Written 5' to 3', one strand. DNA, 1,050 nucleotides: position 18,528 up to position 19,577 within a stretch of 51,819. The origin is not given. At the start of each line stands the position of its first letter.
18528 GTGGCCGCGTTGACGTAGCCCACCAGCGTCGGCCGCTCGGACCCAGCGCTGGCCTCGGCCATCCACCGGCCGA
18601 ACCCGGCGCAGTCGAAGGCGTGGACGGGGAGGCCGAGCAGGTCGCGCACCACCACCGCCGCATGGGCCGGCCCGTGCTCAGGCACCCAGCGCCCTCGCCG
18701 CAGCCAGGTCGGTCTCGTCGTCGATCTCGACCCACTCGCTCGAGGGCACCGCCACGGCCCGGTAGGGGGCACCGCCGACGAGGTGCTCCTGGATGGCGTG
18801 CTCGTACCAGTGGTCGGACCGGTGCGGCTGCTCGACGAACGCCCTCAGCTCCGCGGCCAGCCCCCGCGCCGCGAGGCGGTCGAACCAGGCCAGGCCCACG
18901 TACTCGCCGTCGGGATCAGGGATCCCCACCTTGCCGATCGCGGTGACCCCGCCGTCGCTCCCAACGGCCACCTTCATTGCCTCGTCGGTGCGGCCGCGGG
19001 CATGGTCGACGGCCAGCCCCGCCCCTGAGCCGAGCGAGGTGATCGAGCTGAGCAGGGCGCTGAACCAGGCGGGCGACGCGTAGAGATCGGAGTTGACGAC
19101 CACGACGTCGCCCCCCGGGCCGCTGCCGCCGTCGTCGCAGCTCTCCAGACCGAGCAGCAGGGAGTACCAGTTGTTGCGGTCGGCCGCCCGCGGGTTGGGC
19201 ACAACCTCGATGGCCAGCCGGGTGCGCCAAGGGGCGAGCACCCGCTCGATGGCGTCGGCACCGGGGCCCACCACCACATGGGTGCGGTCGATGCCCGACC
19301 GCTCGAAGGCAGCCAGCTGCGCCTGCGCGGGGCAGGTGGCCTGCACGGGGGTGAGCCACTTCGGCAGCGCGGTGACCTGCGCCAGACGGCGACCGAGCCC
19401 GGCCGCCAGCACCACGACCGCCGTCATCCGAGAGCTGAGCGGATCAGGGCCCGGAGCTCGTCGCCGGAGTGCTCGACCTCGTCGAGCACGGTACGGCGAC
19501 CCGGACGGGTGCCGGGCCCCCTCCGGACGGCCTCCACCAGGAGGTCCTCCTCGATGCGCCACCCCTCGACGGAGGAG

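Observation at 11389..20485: Candidate non-canonical polyol-phosphate (glycerol-1-phosphate) glycopolymer pathway: G1P dehydrogenase + cytidylyltransferase + two CDP-alcohol phosphotransferases, with no TagD/TagB/TagF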

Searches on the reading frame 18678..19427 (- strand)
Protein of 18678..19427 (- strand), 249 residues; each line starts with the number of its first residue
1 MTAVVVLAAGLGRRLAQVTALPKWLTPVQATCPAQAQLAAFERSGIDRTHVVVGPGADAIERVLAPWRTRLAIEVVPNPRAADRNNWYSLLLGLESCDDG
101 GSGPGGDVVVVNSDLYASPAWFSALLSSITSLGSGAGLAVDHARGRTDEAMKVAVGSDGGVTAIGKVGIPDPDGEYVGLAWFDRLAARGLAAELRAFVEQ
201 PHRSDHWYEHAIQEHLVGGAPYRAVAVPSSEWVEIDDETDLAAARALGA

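Call 7: search_protein_families(library=pfam, proteins=[window:18678-19427:-], max_evalue=0.01)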
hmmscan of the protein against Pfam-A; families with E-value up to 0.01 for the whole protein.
window:18678-19427:- (249 aa): 1 family
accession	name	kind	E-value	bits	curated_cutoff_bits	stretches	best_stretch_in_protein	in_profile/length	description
PF12804.13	NTP_transf_3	-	3.2e-10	40.9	27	1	4-174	1-128/160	MobA-like NTP transferase domain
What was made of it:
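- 18678..19427 (-): J: LicC/IPCT-type cytidylyltransferase (249 aa). Proposed reaction: CTP + G1P to CDP-glycerol. Pfam NTP_transf_3 (call 7).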

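Call 12: search_protein_families(library=ncbifam, proteins=[window:18678-19427:-], max_evalue=0.01)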
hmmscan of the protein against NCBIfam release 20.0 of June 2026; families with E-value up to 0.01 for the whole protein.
window:18678-19427:- (249 aa): 8 families
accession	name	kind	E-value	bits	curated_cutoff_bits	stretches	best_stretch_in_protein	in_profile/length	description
NF038362.1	Sden_1164_fam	equivalog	5.5e-06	26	300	1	2-166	2-162/266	Sden_1164 family protein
NF045665.1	NTPtran_DVU1551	equivalog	2.2e-05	23.6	315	1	3-95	2-85/359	DVU_1551 family NTP transferase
NF010933.0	PRK14353.1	equivalog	4.2e-05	22.4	505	1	2-69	6-71/453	bifunctional UDP-N-acetylglucosamine diphosphorylase/glucosamine-1-phosphate N-acetyltransferase GlmU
TIGR03992.1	Arch_glmU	subfamily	7.7e-05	21.7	292.1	1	3-73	2-74/393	bifunctional sugar-1-phosphate nucleotidylyltransferase/acetyltransferase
NF041135.1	IPPtranDIPPsyn_Thcocales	equivalog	0.00011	21.3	580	1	4-166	3-147/419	bifunctional L-myo-inositol-1-phosphate cytidylyltransferase/CDP-L-myo-inositol myo-inositolphosphotransferase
TIGR01173.1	glmU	equivalog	0.0013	17.7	366.85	1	3-70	2-67/452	bifunctional UDP-N-acetylglucosamine diphosphorylase/glucosamine-1-phosphate N-acetyltransferase GlmU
NF010934.1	PRK14354.1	equivalog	0.0021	16.6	450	1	4-65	2-61/447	bifunctional UDP-N-acetylglucosamine diphosphorylase/glucosamine-1-phosphate N-acetyltransferase GlmU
NF010932.0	PRK14352.1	equivalog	0.0039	15.9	611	1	2-114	7-110/488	bifunctional UDP-N-acetylglucosamine diphosphorylase/glucosamine-1-phosphate N-acetyltransferase GlmU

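Call 19: search_solved_structures(query=window:18678-19427:-, max_evalue=0.01)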
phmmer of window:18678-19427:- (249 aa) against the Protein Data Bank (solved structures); distinct sequences matched with E-value up to 0.01: 1.
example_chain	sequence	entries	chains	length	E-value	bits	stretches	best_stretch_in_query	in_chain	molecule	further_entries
1jyk_A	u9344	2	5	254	0.00026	23.9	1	4-95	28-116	CTP:phosphocholine Cytidylyltransferase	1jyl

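Call 48: find_homologous_proteins(query=window:18678-19427:-, max_evalue=0.00001)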
Query window:18678-19427:- (249 aa): 66 proteins with E <= 0.00001 among 8000 candidates.
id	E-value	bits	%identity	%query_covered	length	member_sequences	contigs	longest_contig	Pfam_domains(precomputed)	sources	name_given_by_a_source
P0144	1.1e-144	499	91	100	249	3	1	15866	PF12804.14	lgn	-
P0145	1.0e-123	430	81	100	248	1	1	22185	PF12804.14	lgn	-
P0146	5.1e-104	365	71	99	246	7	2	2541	PF12804.14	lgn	-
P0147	2.5e-99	350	70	99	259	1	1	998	PF12804.14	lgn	-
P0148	4.7e-91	323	66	99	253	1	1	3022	PF12804.14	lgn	-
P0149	2.2e-88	314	64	99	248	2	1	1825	PF12804.14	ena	-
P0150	2.9e-88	314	65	99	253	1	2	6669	PF12804.14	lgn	-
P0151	7.0e-86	306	63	99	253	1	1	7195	PF00483.30,PF12804.14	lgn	-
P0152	1.5e-85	305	63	99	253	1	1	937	PF12804.14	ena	-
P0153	3.7e-81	290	61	100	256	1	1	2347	PF12804.14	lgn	-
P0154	3.1e-80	287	60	98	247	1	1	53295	PF12804.14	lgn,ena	-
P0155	1.7e-79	285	58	99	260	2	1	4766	PF12804.14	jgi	jgi:choline kinase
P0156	6.6e-79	283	57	99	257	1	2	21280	PF12804.14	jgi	jgi:choline kinase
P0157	3.3e-77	277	57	99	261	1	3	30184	PF12804.14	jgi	jgi:choline kinase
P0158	1.5e-76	275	56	94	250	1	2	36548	PF12804.14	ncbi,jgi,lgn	ncbi:MAG: NTP transferase domain-containing protein [Acidimicrobiia bacterium]|jgi:choline kinase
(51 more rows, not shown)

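Call 50: search_solved_structures(query=A2, max_evalue=0.001, show_alignments=2)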
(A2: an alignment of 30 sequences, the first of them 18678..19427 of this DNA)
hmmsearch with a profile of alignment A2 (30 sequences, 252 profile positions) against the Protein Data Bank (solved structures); distinct sequences matched with E-value up to 0.001: 61 (the best 60 are shown).
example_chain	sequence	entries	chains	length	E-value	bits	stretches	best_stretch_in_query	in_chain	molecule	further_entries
1jyk_A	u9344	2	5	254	1.1e-17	67.9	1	2-120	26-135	CTP:phosphocholine Cytidylyltransferase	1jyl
2xme_A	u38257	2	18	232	2.6e-16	63.3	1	2-244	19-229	CTP-INOSITOL-1-PHOSPHATE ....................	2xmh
4mnd_A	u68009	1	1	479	1.5e-15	60.9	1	2-165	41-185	CTP L-myo-inositol-1-phosphate cytidylyltransferase/CDP-L-myo-inositol myo-inositolphospho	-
6pd1_A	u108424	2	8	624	4.7e-15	59.2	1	3-244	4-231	Nucleotidyl transferase/aminotransferase, class V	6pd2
4jd0_A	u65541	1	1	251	6.5e-12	48.9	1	1-242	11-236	Nucleotidyl transferase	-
7whr_B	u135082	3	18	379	9.5e-12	48.4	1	2-125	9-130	Nucleotidyl transferase family protein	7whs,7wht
7x8j_A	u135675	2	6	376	1.4e-10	44.5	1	2-142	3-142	Mannose-1-phosphate guanylyltransferase 1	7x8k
8yre_D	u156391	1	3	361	1.6e-10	44.4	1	2-142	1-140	Mannose-1-phosphate guanylyltransferase 1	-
7d72_K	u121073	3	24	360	3.5e-10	43.2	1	2-140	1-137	Mannose-1-phosphate guanyltransferase beta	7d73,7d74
6plj_A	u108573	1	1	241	5.6e-10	42.6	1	1-97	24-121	nucleotidyl transferase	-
4y7t_A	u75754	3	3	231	8.2e-10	42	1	2-63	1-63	Nucleotidyl transferase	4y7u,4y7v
2qkx_A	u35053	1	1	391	1.4e-09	41.3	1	2-132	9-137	Bifunctional protein glmU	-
3d8v_A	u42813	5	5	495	2.2e-09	40.6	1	2-132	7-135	Bifunctional protein glmU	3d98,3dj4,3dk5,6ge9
3spt_A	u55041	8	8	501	2.3e-09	40.6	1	2-132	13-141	Bifunctional protein glmU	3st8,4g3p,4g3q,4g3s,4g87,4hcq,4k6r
3foq_A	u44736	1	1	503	2.3e-09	40.6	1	2-132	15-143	Bifunctional protein glmU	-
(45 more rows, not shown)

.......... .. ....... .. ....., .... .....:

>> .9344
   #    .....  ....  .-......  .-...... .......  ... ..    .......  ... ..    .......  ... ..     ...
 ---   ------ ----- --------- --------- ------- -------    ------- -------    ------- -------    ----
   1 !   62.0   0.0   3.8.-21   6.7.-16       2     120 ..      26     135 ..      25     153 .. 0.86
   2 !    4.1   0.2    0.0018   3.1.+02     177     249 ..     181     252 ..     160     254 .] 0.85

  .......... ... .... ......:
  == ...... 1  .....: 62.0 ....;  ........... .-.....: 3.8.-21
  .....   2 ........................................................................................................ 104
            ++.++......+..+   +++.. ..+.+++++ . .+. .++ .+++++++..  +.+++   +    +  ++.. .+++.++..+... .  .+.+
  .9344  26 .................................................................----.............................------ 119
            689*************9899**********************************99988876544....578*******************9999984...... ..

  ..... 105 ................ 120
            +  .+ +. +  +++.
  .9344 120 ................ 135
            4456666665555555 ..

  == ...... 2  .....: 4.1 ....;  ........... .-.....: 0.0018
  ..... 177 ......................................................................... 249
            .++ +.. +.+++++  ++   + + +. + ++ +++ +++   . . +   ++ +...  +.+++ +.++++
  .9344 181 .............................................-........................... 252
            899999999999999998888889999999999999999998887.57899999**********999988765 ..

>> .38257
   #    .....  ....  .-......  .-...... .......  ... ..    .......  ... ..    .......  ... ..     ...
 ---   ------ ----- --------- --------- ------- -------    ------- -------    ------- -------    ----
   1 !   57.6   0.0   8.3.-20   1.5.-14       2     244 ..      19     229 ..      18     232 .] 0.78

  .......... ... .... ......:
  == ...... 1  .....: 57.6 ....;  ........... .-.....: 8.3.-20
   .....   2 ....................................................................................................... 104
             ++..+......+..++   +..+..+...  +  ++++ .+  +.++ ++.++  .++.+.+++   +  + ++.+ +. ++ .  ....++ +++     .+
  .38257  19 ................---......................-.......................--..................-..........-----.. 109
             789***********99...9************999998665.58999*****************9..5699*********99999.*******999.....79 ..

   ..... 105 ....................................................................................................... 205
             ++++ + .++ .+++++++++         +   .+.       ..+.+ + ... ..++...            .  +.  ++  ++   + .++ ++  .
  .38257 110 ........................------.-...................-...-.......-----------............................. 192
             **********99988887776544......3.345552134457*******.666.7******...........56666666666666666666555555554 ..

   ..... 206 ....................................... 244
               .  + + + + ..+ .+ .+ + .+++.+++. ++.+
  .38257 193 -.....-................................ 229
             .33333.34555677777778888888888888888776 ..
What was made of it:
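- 18678..19427 (-): Family profile against PDB: LicC at 1e-17, IPCT at 3e-16, IPCT-DIPPS and PntC (call 50).
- On LicC/IPCT-type CTP:phospho-alcohol cytidylyltransferase (NTP_transf_3, COG1213-like): Profile against PDB: LicC 1e-17, IPCT 3e-16, IPCT-DIPPS 2e-15 and PntC 5e-15, all ahead of GlmU/RmlA-type enzymes (call 50).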

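Call 56: predict_structure(alignment_id=A2)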
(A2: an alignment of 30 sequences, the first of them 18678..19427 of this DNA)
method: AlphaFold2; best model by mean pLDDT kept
length: 249 residues; sequences in the alignment: 30
mean_pLDDT: 94.9   pTM: 0.92
mean pLDDT of the five models: 94.9, 94.7, 94.3, 94.0, 93.5
residues with pLDDT >= 90: 227; 70-90: 16; 50-70: 6; < 50: 0
segments of 3 or more residues with pLDDT < 50: none
pLDDT, mean of each block of 10 residues (from residue 1): 95 88 95 98 95 95 97 97 95 91 77 98 97 95 94 98 96 98 96 97 95 98 98 97 93
secondary structure, 60 per line:
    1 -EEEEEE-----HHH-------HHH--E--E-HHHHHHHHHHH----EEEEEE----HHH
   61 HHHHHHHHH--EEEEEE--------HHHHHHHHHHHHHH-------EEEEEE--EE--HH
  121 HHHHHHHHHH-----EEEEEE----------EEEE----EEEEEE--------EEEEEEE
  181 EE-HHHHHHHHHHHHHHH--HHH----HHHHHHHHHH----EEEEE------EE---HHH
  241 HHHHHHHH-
elements in order: E2-7 H33-43 E48-53 H58-69 E72-77 H86-99 E107-112 H119-130 E136-141 E152-155 E160-165 E174-182 H184-198 H208-217 E222-226 H238-248
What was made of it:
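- On LicC/IPCT-type CTP:phospho-alcohol cytidylyltransferase (NTP_transf_3, COG1213-like): AlphaFold model of pLDDT 94.9 (call 56).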

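Call 59: fold_search(model_id=the predicted structure, library=pdb)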
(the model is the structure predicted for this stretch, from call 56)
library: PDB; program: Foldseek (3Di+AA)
matches with E <= 10: 1582; with E <= 0.001: 597
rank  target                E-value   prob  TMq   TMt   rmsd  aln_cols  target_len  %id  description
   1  1jyk                  5.7e-15  1.00  0.77  0.83   3.3       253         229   19  Catalytic Mechanism of CTP:phosphocholine Cytidylyltransferase from Streptococcus pneumoniae (LicC) (released 2002-02-22)
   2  6pd2_C                1.4e-14  1.00  0.80  0.34   2.6       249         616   19  PntC-AEPT: fusion protein of phosphonate-specific cytidylyltransferase and 2-aminoethylphosphonate (AEP) transaminase  (released 2019-08-07)
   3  6pd2_A                3.4e-14  1.00  0.77  0.33   2.7       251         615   21  PntC-AEPT: fusion protein of phosphonate-specific cytidylyltransferase and 2-aminoethylphosphonate (AEP) transaminase  (released 2019-08-07)
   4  1jyl_A                4.2e-14  1.00  0.77  0.84   3.2       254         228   18  Catalytic Mechanism of CTP:phosphocholine Cytidylyltransferase from Streptococcus pneumoniae (LicC) (released 2002-02-22)
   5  4jd0                  5.7e-14  1.00  0.78  0.79   3.0       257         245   21  Structure of the inositol-1-phosphate CTP transferase from T. maritima. (released 2013-09-18)
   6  6pd1_B                1.1e-13  1.00  0.77  0.33   2.8       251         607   20  PntC-AEPT: fusion protein of phosphonate-specific cytidylyltransferase and 2-aminoethylphosphonate (AEP) transaminase  (released 2019-08-07)
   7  8b6d_A                1.3e-13  1.00  0.67  0.59   5.6       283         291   19  Crystal structure of UDP-glucose pyrophosphorylase from Thermocrispum agreste DSM 44070 in complex with UDP (released 2024-01-17)
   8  6pd1_D                1.6e-13  1.00  0.76  0.32   2.8       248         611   19  PntC-AEPT: fusion protein of phosphonate-specific cytidylyltransferase and 2-aminoethylphosphonate (AEP) transaminase  (released 2019-08-07)
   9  3pkp_A                1.9e-13  1.00  0.73  0.64   4.0       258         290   17  Q83S Variant of S. Enterica RmlA with dATP (released 2011-01-12)
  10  7kr9                  2.5e-13  1.00  0.76  0.44   3.1       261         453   16  Bifunctional enzyme GlmU bound to Zn(II) (released 2021-12-01)
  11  6pd2_D                2.7e-13  1.00  0.74  0.32   2.9       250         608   20  PntC-AEPT: fusion protein of phosphonate-specific cytidylyltransferase and 2-aminoethylphosphonate (AEP) transaminase  (released 2019-08-07)
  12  3pkp_L                3.5e-13  1.00  0.71  0.63   4.6       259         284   17  Q83S Variant of S. Enterica RmlA with dATP (released 2011-01-12)
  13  3pkp_D                3.7e-13  1.00  0.71  0.63   4.6       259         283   17  Q83S Variant of S. Enterica RmlA with dATP (released 2011-01-12)
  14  7x8k_A                3.7e-13  1.00  0.72  0.51   3.8       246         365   17  Arabidopsis GDP-D-mannose pyrophosphorylase (VTC1) structure (product-bound) (released 2022-05-18)
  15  6pd1_A                3.9e-13  1.00  0.77  0.33   2.8       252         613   19  PntC-AEPT: fusion protein of phosphonate-specific cytidylyltransferase and 2-aminoethylphosphonate (AEP) transaminase  (released 2019-08-07)
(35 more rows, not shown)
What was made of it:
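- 18678..19427 (-): AlphaFold model of pLDDT 94.9; top Foldseek hits are LicC, PntC and the T. maritima IPCT (calls 56, 59).
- On LicC/IPCT-type CTP:phospho-alcohol cytidylyltransferase (NTP_transf_3, COG1213-like): Foldseek ranks LicC, PntC and the T. maritima IPCT first, with TM 0.77-0.80 (call 59).
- J's closest relatives all activate small phospho- or phosphono-alcohols with CTP: LicC, IPCT and PntC (calls 50, 59).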
